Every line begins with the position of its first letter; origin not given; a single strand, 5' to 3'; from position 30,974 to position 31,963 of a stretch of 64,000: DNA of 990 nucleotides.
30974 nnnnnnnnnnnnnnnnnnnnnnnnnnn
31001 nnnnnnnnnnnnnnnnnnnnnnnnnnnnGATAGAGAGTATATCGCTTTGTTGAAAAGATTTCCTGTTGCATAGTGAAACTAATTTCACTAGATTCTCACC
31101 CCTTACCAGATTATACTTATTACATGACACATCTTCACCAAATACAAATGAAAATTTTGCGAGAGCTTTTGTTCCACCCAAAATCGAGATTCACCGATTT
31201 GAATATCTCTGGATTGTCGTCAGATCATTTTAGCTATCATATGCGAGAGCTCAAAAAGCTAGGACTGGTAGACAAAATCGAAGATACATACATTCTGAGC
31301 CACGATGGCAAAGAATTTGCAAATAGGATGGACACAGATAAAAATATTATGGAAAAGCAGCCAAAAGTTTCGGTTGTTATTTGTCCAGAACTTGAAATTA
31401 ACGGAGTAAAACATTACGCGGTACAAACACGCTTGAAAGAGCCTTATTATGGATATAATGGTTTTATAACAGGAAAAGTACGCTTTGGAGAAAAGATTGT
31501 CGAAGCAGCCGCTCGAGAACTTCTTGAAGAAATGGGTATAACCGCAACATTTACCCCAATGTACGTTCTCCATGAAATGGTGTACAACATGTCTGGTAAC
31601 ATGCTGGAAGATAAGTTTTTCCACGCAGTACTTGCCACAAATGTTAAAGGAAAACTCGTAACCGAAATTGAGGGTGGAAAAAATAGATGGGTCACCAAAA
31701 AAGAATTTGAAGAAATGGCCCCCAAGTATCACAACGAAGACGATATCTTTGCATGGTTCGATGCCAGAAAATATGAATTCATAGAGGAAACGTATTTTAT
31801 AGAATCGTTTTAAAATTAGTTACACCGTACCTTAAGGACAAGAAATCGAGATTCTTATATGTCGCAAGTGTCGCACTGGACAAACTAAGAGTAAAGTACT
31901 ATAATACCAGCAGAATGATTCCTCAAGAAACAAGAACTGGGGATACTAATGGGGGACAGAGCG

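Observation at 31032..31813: Second wHTH-NUDIX paralog with an intact Nudix box, divergent from an HExxH membrane peptidase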

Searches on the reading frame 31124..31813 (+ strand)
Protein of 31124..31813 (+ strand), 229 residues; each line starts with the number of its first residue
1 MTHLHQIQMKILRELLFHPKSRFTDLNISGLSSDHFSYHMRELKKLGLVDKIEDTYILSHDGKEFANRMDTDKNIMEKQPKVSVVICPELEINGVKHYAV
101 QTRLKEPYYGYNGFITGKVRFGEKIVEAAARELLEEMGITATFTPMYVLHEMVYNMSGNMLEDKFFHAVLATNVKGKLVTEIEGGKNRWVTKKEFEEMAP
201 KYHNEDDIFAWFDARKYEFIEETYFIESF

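Call 4: search_protein_families(library=pfam, proteins=[window:31124-31813:+], max_evalue=0.1)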
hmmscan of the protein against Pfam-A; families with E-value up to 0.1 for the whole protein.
window:31124-31813:+ (229 aa): 3 families
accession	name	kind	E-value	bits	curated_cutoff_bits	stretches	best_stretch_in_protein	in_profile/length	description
PF00293.34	NUDIX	-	5.6e-10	39.8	21.1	1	100-212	20-134/134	NUDIX domain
PF24038.1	DUF7347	-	0.001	19.7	27.6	1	6-66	11-74/77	Domain of unknown function (DUF7347)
PF14947.12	HTH_45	-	0.039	14.4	25.5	1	29-74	29-74/77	Winged helix-turn-helix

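Call 6: search_protein_families(library=ncbifam, proteins=[window:31124-31813:+], max_evalue=0.1)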
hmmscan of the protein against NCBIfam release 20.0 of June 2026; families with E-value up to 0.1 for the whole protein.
window:31124-31813:+ (229 aa): 15 families
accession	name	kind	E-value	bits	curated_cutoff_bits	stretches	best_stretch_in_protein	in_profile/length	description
NF006530.0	PRK08999.1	equivalog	1.1e-05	24.7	245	1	106-195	29-112/315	Nudix family hydrolase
NF008736.0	PRK11762.1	equivalog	1.3e-05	24.8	169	1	64-153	30-115/186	ADP compounds hydrolase NudE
NF007834.0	PRK10546.1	equivalog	5.1e-05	23.1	156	1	110-194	30-108/135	pyrimidine (deoxy)nucleoside triphosphate diphosphatase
NF008044.0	PRK10776.1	equivalog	5.3e-05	23.1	148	1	112-197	33-112/130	8-oxo-dGTP diphosphatase MutT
TIGR00586.1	mutt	equivalog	6.1e-05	23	97.9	1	114-199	36-115/129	8-oxo-dGTP diphosphatase MutT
TIGR02705.1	nudix_YtkD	equivalog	0.0014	18.2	154.4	1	114-172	49-106/156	RNA deprotection pyrophosphohydrolase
TIGR02150.1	IPP_isom_1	equivalog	0.0021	17.9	105.8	1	127-203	72-148/159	isopentenyl-diphosphate delta-isomerase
NF006961.0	PRK09438.1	equivalog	0.0023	17.4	103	1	114-144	36-66/151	dihydroneopterin triphosphate diphosphatase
NF052459.1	OxoGTPPhMutT1Mycb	equivalog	0.012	14.7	475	1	106-195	25-109/292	8-oxo-(d)GTP phosphatase MutT1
NF001938.0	PRK00714.1-5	equivalog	0.022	14.1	116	1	117-142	52-77/172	RNA pyrophosphohydrolase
NF053610.1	Sso10a_fam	subfamily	0.03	14.4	60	1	30-65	28-63/64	Sso10a family chromatin protein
NF011922.0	PRK15393.1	equivalog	0.031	13.9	152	1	115-142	72-99/182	NUDIX hydrolase YfcD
NF033788.1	HTH_metalloreg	subfamily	0.041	13.7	55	1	8-51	13-57/77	metalloregulator ArsR/SmtB family transcription factor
NF012016.0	PRK15472.1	equivalog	0.08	12.6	95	0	84-142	5-63/141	nucleoside triphosphatase NudI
NF002995.0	PRK03759.1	equivalog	0.087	12.5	127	0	117-200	71-155/185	isopentenyl-diphosphate Delta-isomerase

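Call 7: search_solved_structures(query=window:31124-31813:+, max_evalue=1, show_alignments=3)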
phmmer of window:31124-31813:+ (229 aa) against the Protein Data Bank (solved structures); distinct sequences matched with E-value up to 1: 34.
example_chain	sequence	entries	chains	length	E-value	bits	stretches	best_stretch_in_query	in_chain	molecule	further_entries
3fk9_A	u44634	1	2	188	4.2e-05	26.7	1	104-198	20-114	Mutator MutT protein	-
5otn_A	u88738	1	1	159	0.0025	20.9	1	111-177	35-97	Nudix (Nucleoside diphosphate linked moiety X)-type motif 1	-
5hzx_A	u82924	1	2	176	0.0031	20.6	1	111-177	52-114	Nudix (Nucleoside diphosphate linked moiety X)-type motif 1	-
6ehh_A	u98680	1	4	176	0.029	17.4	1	111-190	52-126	7,8-dihydro-8-oxoguanine triphosphatase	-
5ws7_A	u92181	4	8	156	0.033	17.2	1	111-179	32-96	7,8-dihydro-8-oxoguanine triphosphatase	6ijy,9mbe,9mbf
5mze_A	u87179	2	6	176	0.035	17.1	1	111-189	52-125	7,8-dihydro-8-oxoguanine triphosphatase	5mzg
9xri_A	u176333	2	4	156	0.04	16.9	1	111-179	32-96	Oxidized purine nucleoside triphosphate hydrolase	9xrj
6jvo_A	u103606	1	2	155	0.053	16.5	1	111-176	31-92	7,8-dihydro-8-oxoguanine triphosphatase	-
5ghi_A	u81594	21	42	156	0.054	16.5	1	111-176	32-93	7,8-dihydro-8-oxoguanine triphosphatase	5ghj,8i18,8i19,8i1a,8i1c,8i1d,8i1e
1iry_A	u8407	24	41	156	0.054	16.5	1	111-176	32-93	hMTH1 | 7,8-dihydro-8-oxoguanine triphosphatase | Oxidized purine nucleoside triphosphate hydrolase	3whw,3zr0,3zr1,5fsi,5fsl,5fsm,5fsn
4n1u_A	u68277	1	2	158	0.055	16.5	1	111-176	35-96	7,8-dihydro-8-oxoguanine triphosphatase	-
7n03_A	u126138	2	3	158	0.055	16.5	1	111-176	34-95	7,8-dihydro-8-oxoguanine triphosphatase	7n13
4c9w_A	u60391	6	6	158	0.055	16.5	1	111-176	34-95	7,8-DIHYDRO-8-OXOGUANINE TRIPHOSPHATASE | Isoform p26 of Oxidized purine nucleoside triphosphate hydrolase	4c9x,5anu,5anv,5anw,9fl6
4n1t_A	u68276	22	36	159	0.056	16.5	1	111-176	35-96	7,8-dihydro-8-oxoguanine triphosphatase | Oxidized purine nucleoside triphosphate hydrolase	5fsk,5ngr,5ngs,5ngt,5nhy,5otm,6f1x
5gho_A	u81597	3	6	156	0.058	16.4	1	111-176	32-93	7,8-dihydro-8-oxoguanine triphosphatase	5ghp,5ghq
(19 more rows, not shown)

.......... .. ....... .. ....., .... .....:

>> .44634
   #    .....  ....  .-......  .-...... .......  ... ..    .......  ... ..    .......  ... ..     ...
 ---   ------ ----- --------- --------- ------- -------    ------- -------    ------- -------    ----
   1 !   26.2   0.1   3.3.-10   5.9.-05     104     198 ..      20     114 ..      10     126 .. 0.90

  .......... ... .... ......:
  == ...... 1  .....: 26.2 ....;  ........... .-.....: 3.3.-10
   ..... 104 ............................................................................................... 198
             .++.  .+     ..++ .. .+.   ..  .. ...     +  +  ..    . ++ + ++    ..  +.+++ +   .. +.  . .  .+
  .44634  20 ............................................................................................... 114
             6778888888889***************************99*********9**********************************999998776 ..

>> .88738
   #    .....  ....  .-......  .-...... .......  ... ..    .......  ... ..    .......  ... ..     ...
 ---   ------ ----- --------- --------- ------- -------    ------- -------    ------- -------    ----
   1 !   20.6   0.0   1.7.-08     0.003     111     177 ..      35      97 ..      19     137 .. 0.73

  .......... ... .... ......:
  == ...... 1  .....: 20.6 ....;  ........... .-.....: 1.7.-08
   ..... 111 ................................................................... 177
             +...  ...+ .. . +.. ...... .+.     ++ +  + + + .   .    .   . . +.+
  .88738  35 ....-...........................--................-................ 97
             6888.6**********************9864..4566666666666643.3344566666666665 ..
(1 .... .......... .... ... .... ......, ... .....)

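Call 8: find_homologous_proteins(query=window:31124-31813:+)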
Query window:31124-31813:+ (229 aa): 432 proteins with E <= 0.001 among 719 candidates; the best 120 are listed.
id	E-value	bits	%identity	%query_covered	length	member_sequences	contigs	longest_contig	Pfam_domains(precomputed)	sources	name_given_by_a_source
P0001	1.3e-148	511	98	100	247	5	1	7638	PF00293.35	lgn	-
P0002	7.9e-91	322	63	100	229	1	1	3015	PF00293.35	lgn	-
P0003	8.9e-88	312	61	100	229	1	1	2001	PF00293.35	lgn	-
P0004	1.2e-87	311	61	100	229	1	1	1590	PF00293.35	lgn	-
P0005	1.4e-86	308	62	97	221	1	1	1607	PF00293.35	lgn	-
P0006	4.5e-85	303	59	100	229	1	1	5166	PF00293.35,PF24038.2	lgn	-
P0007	2.1e-84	301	60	100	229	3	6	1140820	PF00293.35,PF24038.2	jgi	jgi:8-oxo-dGTP pyrophosphatase MutT (NUDIX family)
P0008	1.5e-83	298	59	100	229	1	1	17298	PF00293.35,PF24038.2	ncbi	-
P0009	1.6e-83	298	62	100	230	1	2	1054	PF00293.35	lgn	-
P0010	6.9e-83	296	59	100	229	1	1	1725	PF00293.35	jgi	jgi:8-oxo-dGTP pyrophosphatase MutT (NUDIX family)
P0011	1.4e-82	295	61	100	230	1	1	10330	PF00293.35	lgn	-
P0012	1.0e-81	292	58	100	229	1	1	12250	PF00293.35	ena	-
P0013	4.9e-81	290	56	100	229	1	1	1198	PF00293.35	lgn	-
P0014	1.0e-79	285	60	99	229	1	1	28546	PF00293.35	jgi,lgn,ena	-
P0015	5.1e-79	283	58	100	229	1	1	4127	PF00293.35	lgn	-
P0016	2.3e-78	281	54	99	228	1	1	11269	PF00293.35,PF24038.2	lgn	-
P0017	8.1e-78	279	58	100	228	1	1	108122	PF00293.35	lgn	-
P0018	9.3e-77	276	57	99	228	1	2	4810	PF00293.35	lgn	-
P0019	1.4e-76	275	54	100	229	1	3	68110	PF00293.35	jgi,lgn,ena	-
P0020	2.8e-75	271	58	100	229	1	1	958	PF00293.35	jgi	jgi:8-oxo-dGTP pyrophosphatase MutT (NUDIX family)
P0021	3.5e-75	271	56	100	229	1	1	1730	PF00293.35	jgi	jgi:ADP-ribose pyrophosphatase YjhB (NUDIX family)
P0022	4.7e-75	270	55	100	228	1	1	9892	PF00293.35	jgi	jgi:ADP-ribose pyrophosphatase YjhB (NUDIX family)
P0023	8.3e-75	269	55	100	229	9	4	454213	PF00293.35,PF14947.13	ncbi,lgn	-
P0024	9.5e-75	269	57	99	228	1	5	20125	PF00293.35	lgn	-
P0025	4.1e-74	267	54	99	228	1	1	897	PF00293.35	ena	-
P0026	1.6e-73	265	56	100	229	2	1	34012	PF00293.35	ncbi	ncbi:MAG: NUDIX domain-containing protein [Candidatus Dojkabacteria bacterium]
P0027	3.2e-73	264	54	100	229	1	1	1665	PF00293.35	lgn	-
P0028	8.3e-73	263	55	100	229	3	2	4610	PF00293.35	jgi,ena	-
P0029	2.4e-72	261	55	100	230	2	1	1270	PF00293.35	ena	-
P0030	5.2e-71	257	54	100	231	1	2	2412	PF00293.35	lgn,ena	-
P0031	6.1e-71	257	56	97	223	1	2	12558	PF00293.35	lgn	-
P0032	2.6e-70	255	55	100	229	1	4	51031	PF00293.35,PF14947.13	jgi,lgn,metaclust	metaclust:\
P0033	3.7e-70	254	53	100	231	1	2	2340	PF00293.35,PF14947.13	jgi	-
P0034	2.1e-69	252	56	97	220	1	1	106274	PF00293.35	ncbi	-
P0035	5.5e-69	250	52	100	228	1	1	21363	PF00293.35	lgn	-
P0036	1.4e-68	249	53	100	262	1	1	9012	PF00293.35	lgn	-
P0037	1.2e-67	246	53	100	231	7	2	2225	PF00293.35,PF24038.2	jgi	jgi:ADP-ribose pyrophosphatase YjhB (NUDIX family)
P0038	3.3e-67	245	51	100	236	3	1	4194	PF00293.35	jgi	jgi:8-oxo-dGTP pyrophosphatase MutT (NUDIX family)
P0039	4.8e-67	244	50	100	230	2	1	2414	PF00293.35,PF24038.2,PF14947.13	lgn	-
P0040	8.3e-67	243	50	100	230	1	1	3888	PF00293.35,PF14947.13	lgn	-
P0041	1.2e-66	243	50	100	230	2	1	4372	PF00293.35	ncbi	-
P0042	1.3e-66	243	53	100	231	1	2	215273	PF00293.35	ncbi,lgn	-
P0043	2.2e-66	242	52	100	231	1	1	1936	PF00293.35,PF14947.13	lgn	-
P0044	2.9e-66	241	52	100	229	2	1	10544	PF00293.35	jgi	jgi:8-oxo-dGTP pyrophosphatase MutT (NUDIX family)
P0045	4.0e-66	241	51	100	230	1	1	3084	PF00293.35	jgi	jgi:ADP-ribose pyrophosphatase YjhB (NUDIX family)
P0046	1.2e-65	239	47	100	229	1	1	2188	PF00293.35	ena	-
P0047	1.3e-65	239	50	98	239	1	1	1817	PF00293.35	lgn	-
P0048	1.4e-65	239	53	97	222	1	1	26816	PF00293.35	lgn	-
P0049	1.7e-65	239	52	100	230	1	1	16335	PF00293.35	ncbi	-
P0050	1.9e-65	239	53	100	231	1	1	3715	PF00293.35,PF24038.2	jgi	-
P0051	2.0e-65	239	51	97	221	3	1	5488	PF00293.35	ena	-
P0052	2.4e-65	238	53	100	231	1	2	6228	PF00293.35,PF24038.2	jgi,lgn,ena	-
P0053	2.5e-65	238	52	97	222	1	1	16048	PF00293.35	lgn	-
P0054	2.9e-65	238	50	100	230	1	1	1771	PF00293.35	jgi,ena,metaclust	metaclust:\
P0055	4.4e-65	238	53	99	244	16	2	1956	PF00293.35,PF24038.2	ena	-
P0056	4.7e-65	237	50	100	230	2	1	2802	PF00293.35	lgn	-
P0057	5.5e-65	237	52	100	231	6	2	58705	PF00293.35,PF24038.2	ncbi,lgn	-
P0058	9.1e-65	237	50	100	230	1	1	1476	PF00293.35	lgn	-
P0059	1.2e-64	236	53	100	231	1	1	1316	PF00293.35,PF24038.2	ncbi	-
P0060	1.4e-64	236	53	100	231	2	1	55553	PF00293.35,PF24038.2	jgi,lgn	jgi:8-oxo-dGTP pyrophosphatase MutT (NUDIX family)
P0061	2.2e-64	235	52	97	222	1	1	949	PF00293.35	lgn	-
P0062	2.3e-64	235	50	99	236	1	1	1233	PF00293.35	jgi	jgi:hypothetical protein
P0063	2.6e-64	235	50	99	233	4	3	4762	PF00293.35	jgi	jgi:8-oxo-dGTP pyrophosphatase MutT (NUDIX family)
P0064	3.2e-64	235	51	100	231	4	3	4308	PF00293.35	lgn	-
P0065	3.4e-64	235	53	100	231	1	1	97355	PF00293.35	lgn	-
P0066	4.1e-64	234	53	94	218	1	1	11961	PF00293.35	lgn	-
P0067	5.1e-64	234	50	100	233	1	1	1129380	PF00293.35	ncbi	-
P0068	5.5e-64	234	50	100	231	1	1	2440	PF00293.35,PF24038.2,PF14947.13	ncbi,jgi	-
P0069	6.0e-64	234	53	97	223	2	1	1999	PF00293.35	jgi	-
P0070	6.5e-64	234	53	97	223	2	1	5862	PF00293.35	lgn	-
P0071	6.9e-64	234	47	100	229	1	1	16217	PF00293.35,PF24038.2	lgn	-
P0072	7.6e-64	234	48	100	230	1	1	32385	PF00293.35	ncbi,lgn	-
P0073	1.1e-63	233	53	97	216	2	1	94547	PF00293.35,PF24038.2,PF14947.13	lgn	-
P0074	1.2e-63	233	50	100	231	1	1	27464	PF00293.35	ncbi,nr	ncbi:MAG: NUDIX domain-containing protein [Candidatus Dojkabacteria bacterium]|nr:NUDIX domain-conta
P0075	1.6e-63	233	50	100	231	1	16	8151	PF00293.35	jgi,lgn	jgi:ADP-ribose pyrophosphatase YjhB (NUDIX family)/predicted transcriptional regulator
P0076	1.9e-63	232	50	100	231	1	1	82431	PF00293.35,PF24038.2,PF14947.13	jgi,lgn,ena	-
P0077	2.4e-63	232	52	100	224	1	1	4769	PF00293.35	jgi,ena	-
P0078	3.2e-63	232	49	100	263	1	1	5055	PF00293.35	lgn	-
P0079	3.2e-63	231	49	100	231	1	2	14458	PF00293.35,PF14947.13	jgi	jgi:8-oxo-dGTP pyrophosphatase MutT (NUDIX family)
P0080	3.2e-63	231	50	99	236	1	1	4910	PF00293.35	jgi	jgi:ADP-ribose pyrophosphatase YjhB (NUDIX family)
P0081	3.7e-63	231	52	97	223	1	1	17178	PF00293.35,PF14947.13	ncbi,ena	-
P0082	5.0e-63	231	52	97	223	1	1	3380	PF00293.35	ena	-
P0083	6.3e-63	231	51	100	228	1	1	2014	PF00293.35,PF14947.13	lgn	-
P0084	7.7e-63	230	52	99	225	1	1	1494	PF00293.35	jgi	jgi:8-oxo-dGTP pyrophosphatase MutT (NUDIX family)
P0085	1.1e-62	230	50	100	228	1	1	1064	PF00293.35,PF24038.2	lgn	-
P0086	1.2e-62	230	51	100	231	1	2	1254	PF00293.35,PF24038.2,PF14947.13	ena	-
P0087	1.2e-62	230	48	99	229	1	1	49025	PF00293.35,PF14947.13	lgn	-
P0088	1.3e-62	229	50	100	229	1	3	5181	PF00293.35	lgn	-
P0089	1.4e-62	229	47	100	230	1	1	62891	PF00293.35,PF14947.13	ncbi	-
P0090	1.5e-62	229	51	100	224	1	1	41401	PF00293.35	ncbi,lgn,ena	-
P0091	1.6e-62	229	53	100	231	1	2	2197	PF00293.35,PF14947.13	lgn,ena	-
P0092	1.7e-62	229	49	100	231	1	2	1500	PF00293.35,PF24038.2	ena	-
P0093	2.1e-62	229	49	100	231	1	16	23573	PF00293.35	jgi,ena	-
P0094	2.2e-62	229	49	97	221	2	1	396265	PF00293.35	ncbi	-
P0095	2.3e-62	229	49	100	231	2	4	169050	PF00293.35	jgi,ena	-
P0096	3.1e-62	228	52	97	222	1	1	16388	PF00293.35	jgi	jgi:8-oxo-dGTP pyrophosphatase MutT (NUDIX family)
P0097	3.4e-62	228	49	100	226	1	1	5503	PF00293.35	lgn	-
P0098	3.9e-62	228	48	100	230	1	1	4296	PF00293.35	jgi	-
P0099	4.5e-62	228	50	100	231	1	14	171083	PF00293.35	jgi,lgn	jgi:8-oxo-dGTP pyrophosphatase MutT (NUDIX family)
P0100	5.3e-62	228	51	100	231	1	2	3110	PF00293.35,PF24038.2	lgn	-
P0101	5.6e-62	227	49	100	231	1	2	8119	PF00293.35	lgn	-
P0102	5.8e-62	227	52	97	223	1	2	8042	PF00293.35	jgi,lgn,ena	-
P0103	7.5e-62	227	51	97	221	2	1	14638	PF00293.35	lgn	-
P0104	8.7e-62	227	50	100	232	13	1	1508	PF00293.35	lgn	-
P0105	9.4e-62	227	49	100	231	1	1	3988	PF00293.35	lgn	-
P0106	9.7e-62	227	51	100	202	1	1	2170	PF00293.35,PF14947.13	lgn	-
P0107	1.1e-61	226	49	100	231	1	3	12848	PF00293.35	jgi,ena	-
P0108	1.3e-61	226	49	100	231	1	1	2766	PF00293.35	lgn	-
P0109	1.4e-61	226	50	100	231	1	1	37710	PF00293.35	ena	-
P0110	1.7e-61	226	50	100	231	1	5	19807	PF00293.35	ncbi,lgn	-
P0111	2.0e-61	226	49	100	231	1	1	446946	PF00293.35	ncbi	ncbi:MAG: NUDIX domain-containing protein [Candidatus Dojkabacteria bacterium]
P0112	2.2e-61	226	50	100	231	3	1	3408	PF00293.35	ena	-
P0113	2.2e-61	225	48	100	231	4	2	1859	PF00293.35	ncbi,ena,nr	ncbi:MAG TPA: NUDIX domain-containing protein [Candidatus Dojkabacteria bacterium]|nr:NUDIX domain-c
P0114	2.7e-61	225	52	100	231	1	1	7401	PF00293.35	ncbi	-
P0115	2.9e-61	225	48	100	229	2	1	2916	PF00293.35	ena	-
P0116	3.9e-61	225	48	100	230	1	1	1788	PF00293.35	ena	-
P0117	4.0e-61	225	48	100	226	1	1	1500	PF00293.35,PF14947.13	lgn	-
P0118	5.2e-61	224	50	100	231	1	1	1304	PF00293.35,PF24038.2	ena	-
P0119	1.5e-60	223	46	100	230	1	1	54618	PF00293.35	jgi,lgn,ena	-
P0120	1.7e-60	223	49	100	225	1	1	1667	PF00293.35,PF14947.13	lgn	-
